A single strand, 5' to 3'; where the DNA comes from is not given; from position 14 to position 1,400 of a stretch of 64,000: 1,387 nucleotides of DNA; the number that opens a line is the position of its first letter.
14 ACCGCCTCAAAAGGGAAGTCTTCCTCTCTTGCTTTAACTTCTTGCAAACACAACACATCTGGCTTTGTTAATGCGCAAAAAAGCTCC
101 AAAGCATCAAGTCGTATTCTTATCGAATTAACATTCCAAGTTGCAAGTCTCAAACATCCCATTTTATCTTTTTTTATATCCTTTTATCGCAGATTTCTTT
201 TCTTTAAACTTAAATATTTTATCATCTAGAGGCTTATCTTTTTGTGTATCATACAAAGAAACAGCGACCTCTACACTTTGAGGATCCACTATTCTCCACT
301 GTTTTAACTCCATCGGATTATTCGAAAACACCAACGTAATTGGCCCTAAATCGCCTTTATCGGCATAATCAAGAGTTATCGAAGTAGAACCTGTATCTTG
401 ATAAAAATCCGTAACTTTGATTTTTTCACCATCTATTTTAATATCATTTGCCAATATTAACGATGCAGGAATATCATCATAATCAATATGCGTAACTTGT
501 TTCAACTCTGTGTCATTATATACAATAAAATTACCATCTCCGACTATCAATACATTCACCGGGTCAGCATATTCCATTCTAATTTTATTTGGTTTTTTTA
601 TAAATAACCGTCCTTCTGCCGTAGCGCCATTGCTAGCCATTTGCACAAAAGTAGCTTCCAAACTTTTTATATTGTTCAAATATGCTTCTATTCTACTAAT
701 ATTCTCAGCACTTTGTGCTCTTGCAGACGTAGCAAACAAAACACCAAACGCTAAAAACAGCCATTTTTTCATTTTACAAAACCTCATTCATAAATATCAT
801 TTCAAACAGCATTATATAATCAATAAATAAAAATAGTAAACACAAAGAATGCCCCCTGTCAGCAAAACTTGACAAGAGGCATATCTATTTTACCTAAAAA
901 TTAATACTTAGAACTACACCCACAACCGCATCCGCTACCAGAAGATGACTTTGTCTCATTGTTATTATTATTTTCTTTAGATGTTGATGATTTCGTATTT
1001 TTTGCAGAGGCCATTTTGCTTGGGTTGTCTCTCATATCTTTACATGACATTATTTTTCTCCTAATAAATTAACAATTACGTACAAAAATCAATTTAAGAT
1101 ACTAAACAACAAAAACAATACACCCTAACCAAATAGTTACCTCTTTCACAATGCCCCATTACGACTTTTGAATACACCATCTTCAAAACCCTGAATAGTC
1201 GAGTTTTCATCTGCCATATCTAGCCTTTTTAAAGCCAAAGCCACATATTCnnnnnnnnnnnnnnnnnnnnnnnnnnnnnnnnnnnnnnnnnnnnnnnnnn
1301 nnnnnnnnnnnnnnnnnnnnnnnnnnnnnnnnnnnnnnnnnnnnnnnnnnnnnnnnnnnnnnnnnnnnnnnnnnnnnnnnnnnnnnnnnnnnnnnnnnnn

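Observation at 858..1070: Unannotated 49-aa peptide gene with a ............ C-terminus, strong RBS and its own terminator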

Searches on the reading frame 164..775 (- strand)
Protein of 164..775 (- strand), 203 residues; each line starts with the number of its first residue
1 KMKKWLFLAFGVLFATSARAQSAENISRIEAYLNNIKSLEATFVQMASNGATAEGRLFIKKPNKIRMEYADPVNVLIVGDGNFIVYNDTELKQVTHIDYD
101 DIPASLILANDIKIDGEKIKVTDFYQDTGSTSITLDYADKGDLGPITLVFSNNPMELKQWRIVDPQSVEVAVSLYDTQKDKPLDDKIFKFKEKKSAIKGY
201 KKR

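Call 7: search_protein_families(library=pfam, proteins=[window:164-775:-], max_evalue=0.01)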
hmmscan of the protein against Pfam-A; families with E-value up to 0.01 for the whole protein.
window:164-775:- (203 aa): 1 family
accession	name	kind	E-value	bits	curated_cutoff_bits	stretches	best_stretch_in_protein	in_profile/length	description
PF03548.22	LolA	-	1.5e-26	93.5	23.6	1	35-191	2-165/165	Outer membrane lipoprotein carrier protein LolA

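Call 9: find_encoding_contigs(protein=window:164-775:-, flank=3000, max_places=6)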
Protein window:164-775:- (203 aa): no gene with exactly this product is on record in the collection.

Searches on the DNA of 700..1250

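Call 41: search_rna_families(source=window, start=700, end=1250, threshold=evalue, max_evalue=1)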
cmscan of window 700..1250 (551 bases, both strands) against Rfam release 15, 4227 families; matches with E-value up to 1: 0.
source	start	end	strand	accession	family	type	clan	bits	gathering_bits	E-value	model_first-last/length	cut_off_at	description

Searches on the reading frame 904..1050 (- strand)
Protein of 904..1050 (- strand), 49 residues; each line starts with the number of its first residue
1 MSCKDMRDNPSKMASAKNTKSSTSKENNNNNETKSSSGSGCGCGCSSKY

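Call 6: find_homologous_proteins(query=window:904-1050:-, max_evalue=10)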
Query seq(49 aa): no candidate shares three 5-residue words with the query. No homologue found.

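Call 7: search_protein_families(library=pfam, proteins=[window:904-1050:-], max_evalue=0.01)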
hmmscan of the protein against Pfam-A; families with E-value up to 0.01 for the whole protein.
seq(49 aa): 0 families

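Call 8: find_encoding_contigs(protein=window:904-1050:-, flank=3000, max_places=6)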
Protein seq(49 aa) (49 aa): 24 contigs read that carry it; 6 places shown.
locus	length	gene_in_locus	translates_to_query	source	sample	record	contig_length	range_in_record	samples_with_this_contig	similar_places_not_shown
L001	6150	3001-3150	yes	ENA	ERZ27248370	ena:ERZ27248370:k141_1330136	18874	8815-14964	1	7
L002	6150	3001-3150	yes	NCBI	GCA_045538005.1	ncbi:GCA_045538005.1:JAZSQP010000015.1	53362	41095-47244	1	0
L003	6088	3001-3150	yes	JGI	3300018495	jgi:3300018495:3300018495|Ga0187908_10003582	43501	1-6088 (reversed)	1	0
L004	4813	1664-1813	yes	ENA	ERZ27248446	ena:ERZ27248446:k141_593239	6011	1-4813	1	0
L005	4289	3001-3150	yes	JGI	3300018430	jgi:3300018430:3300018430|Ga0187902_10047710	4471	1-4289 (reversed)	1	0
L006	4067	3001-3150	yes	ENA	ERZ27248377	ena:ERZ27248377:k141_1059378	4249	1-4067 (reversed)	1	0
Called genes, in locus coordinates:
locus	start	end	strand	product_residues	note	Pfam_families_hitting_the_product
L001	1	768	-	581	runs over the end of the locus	PF00664:ABC_membrane, PF02463:SMC_N, PF00005:ABC_tran, PF00004:AAA (faint)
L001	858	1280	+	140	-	-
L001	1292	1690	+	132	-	PF03610:EIIA-man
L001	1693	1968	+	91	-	PF00381:PTS-HPr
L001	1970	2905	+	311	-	PF01170:UPF0020 (faint), PF01555:N6_N4_Mtase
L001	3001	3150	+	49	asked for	-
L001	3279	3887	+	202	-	PF03548:LolA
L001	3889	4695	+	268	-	PF03372:Exo_endo_phos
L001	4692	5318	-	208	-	PF00486:Trans_reg_C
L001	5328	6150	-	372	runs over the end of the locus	PF13609:Porin_4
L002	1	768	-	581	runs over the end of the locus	PF00664:ABC_membrane, PF02463:SMC_N, PF00005:ABC_tran, PF00004:AAA (faint)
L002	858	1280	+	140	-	-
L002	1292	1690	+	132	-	PF03610:EIIA-man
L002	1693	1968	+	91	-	PF00381:PTS-HPr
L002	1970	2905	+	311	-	PF01170:UPF0020 (faint), PF01555:N6_N4_Mtase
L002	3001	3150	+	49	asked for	-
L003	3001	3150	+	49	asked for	-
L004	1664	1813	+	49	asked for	-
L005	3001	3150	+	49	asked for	-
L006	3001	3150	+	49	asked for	-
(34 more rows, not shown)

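Call 15: search_protein_representatives(protein=window:904-1050:-)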
Query: 49 residues. Proteins with E-value up to 0.001 (for the whole library): 1; up to 1e-10: 0; up to 1e-30: 0. The best 1 are listed.
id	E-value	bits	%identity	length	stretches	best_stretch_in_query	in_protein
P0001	1.6e-05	40.7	60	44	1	1-45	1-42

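Call 20: find_homologous_proteins(query=A2, max_evalue=0.01)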
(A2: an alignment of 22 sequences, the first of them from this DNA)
Query A2 (22 sequences) (49 aa, profile of the alignment): 9 proteins with E <= 0.01 among 3238 candidates.
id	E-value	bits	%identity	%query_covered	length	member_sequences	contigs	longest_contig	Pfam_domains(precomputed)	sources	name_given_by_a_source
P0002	1.6e-10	59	57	47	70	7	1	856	-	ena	-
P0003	2.3e-8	52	57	47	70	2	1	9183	-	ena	-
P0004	6.2e-8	51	64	22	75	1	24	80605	-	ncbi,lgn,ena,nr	ncbi:MAG: hypothetical protein IJ545_05685 [Alphaproteobacteria bacterium]|nr:hypothetical protein [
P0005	1.0e-7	50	57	47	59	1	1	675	-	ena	-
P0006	2.9e-6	46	-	-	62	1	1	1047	-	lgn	-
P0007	2.3e-5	43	53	35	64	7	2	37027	-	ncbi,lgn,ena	-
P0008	2.5e-5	43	55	45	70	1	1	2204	-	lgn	-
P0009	1.6e-4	40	35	63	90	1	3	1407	-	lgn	-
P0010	5.0e-3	35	41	45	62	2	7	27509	-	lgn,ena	-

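Call 21: search_protein_families(library=ncbifam, alignment_id=A2, max_evalue=1)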
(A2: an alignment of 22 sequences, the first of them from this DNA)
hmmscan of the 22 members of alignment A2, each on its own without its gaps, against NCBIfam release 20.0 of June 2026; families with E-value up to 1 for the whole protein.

A. member 1, seq(49 aa): 0 families

B. families by the number of members that match (of 22 scanned): 2 families
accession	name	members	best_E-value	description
NF003738.0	PRK05333.1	1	0.083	NAD-dependent protein deacetylase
NF008083.0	PRK10819.1-4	1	0.1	TonB system transport protein TonB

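Call 40: find_encoding_contigs(protein=P0004, flank=10000, max_places=2)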
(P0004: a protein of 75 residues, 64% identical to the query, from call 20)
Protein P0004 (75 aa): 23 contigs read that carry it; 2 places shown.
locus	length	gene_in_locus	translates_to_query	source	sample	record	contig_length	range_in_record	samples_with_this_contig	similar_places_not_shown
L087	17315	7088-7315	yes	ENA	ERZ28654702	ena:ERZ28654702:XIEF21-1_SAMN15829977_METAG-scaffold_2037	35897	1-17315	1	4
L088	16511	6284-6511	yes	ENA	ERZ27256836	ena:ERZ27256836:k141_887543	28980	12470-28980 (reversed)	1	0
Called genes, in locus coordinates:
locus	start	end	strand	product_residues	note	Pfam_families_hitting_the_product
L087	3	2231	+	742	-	?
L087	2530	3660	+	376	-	PF00712:DNA_pol3_beta, PF02767:DNA_pol3_beta_2, PF02768:DNA_pol3_beta_3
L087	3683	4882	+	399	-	PF02463:SMC_N, PF13175:AAA_15 (faint), PF13476:AAA_23 (weak), PF13304:AAA_21 (faint), PF02463:SMC_N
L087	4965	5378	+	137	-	-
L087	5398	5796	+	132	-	PF03610:EIIA-man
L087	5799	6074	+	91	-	PF00381:PTS-HPr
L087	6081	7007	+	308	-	PF01555:N6_N4_Mtase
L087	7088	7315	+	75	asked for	-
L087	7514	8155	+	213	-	PF03548:LolA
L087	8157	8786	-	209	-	PF00486:Trans_reg_C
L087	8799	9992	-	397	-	PF13609:Porin_4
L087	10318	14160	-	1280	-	-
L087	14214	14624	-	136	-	PF04956:TrbC (weak)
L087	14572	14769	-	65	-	-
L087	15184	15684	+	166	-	-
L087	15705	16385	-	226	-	-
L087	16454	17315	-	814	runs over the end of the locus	PF02518:HATPase_c, PF00204:DNA_gyraseB, PF01751:Toprim, PF18053:GyrB_insert (weak), PF00986:DNA_gyraseB_C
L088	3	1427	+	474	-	?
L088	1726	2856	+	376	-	PF00712:DNA_pol3_beta, PF02767:DNA_pol3_beta_2, PF02768:DNA_pol3_beta_3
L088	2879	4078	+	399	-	PF02463:SMC_N, PF13175:AAA_15 (faint), PF13476:AAA_23 (weak), PF13304:AAA_21 (faint), PF02463:SMC_N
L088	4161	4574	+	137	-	-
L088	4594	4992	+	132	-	PF03610:EIIA-man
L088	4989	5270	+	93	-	PF00381:PTS-HPr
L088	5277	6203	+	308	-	PF01555:N6_N4_Mtase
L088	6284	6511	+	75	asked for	-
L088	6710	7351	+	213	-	PF03548:LolA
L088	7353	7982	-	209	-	PF00486:Trans_reg_C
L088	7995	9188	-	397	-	PF13609:Porin_4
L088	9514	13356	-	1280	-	-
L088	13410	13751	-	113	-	PF04956:TrbC (weak)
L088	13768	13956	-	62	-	-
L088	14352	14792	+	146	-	-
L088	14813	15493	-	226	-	-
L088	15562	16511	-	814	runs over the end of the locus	PF02518:HATPase_c, PF00204:DNA_gyraseB, PF01751:Toprim, PF18053:GyrB_insert (weak), PF00986:DNA_gyraseB_C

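Call 42: search_solved_structures(query=window:904-1050:-, max_evalue=10, show_alignments=3)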
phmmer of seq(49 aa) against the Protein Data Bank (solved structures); distinct sequences matched with E-value up to 10: 0.

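Call 60: find_encoding_contigs(protein=P0010, flank=8000, max_places=3)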
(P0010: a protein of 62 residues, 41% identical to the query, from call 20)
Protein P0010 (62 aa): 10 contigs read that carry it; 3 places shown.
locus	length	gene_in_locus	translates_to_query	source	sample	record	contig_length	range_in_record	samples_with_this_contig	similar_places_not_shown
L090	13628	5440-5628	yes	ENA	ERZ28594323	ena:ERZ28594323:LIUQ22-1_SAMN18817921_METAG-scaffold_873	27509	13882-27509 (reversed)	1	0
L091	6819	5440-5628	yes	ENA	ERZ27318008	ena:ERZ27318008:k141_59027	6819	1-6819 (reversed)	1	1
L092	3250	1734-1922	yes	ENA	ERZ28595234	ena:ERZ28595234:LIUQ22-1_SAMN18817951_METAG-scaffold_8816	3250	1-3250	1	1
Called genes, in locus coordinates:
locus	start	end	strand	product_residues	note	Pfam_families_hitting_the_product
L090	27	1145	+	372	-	PF00712:DNA_pol3_beta, PF02767:DNA_pol3_beta_2, PF02768:DNA_pol3_beta_3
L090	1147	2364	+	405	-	PF02463:SMC_N, PF13175:AAA_15 (faint), PF13476:AAA_23 (weak), PF13304:AAA_21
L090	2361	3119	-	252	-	-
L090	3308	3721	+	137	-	-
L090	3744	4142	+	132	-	PF03610:EIIA-man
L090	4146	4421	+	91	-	PF00381:PTS-HPr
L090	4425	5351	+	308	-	PF01555:N6_N4_Mtase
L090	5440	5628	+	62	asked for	-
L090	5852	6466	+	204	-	PF03548:LolA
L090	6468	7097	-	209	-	PF00486:Trans_reg_C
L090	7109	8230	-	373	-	PF13609:Porin_4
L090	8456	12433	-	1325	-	-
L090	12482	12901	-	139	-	PF04956:TrbC (weak)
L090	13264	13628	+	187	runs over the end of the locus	-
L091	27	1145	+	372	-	PF00712:DNA_pol3_beta, PF02767:DNA_pol3_beta_2, PF02768:DNA_pol3_beta_3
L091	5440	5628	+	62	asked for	-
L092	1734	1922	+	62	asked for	-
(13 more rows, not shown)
